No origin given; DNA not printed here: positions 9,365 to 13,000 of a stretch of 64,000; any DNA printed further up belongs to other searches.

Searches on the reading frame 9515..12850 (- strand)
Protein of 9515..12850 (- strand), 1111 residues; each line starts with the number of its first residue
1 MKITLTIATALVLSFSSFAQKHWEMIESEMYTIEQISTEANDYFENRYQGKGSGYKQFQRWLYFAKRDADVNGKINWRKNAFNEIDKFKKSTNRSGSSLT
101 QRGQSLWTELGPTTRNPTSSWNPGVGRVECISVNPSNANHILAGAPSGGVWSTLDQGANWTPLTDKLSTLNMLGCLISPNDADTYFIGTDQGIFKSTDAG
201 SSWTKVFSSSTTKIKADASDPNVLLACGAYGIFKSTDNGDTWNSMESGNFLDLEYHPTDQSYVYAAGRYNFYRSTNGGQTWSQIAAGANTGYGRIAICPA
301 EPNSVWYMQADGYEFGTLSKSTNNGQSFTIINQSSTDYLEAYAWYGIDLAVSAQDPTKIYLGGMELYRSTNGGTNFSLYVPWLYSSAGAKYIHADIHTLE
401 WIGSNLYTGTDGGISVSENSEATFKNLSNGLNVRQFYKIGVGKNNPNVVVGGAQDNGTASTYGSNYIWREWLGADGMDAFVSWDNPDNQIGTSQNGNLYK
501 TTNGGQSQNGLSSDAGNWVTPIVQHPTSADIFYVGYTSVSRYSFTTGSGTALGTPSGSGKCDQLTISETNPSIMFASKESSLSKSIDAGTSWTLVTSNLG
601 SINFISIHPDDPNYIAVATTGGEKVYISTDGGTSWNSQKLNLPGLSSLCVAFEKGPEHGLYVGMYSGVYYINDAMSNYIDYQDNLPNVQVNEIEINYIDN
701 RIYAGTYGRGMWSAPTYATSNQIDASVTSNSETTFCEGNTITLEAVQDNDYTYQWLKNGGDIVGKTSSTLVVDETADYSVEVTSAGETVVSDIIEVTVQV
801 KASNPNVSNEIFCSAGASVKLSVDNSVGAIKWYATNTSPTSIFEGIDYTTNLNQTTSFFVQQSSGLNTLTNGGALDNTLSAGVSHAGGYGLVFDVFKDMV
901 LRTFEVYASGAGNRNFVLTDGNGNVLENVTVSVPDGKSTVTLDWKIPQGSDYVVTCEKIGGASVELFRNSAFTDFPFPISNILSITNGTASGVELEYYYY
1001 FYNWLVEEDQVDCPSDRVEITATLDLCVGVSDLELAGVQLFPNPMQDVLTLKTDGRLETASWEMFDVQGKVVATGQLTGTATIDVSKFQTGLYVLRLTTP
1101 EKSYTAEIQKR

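Call 9: search_protein_families(library=pfam, proteins=[window:9515-12850:-], max_evalue=0.001)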
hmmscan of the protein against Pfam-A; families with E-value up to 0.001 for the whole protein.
window:9515-12850:- (1111 aa): 3 families
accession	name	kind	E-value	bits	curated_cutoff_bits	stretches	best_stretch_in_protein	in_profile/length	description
PF15902.12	Sortilin-Vps10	-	2.8e-21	76.3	33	3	232-337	3-118/446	Sortilin, neurotensin receptor 3,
PF18962.6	Por_Secre_tail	-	1.1e-11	45.3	27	1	1040-1105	1-70/75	Secretion system C-terminal sorting domain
PF19081.6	Ig_7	-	1.2e-10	42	27.3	2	805-864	4-66/84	Ig-like domain CHU_C associated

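Call 12: search_protein_families(library=ncbifam, proteins=[window:9515-12850:-], max_evalue=1)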
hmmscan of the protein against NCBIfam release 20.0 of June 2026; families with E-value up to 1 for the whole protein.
window:9515-12850:- (1111 aa): 3 families
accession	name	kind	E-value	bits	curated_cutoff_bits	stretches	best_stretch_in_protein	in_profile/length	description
NF045728.1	glycosyl_F510_1955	equivalog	8.1e-36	123.5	175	6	230-339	72-179/246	F510_1955 family glycosylhydrolase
TIGR04183.1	Por_Secre_tail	domain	9.7e-13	47.9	23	1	1040-1106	1-67/72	T9SS type A sorting domain-containing protein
NF010237.0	PRK13684.1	equivalog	5e-09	35.6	326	1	149-315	67-237/334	photosynthesis system II assembly factor Ycf48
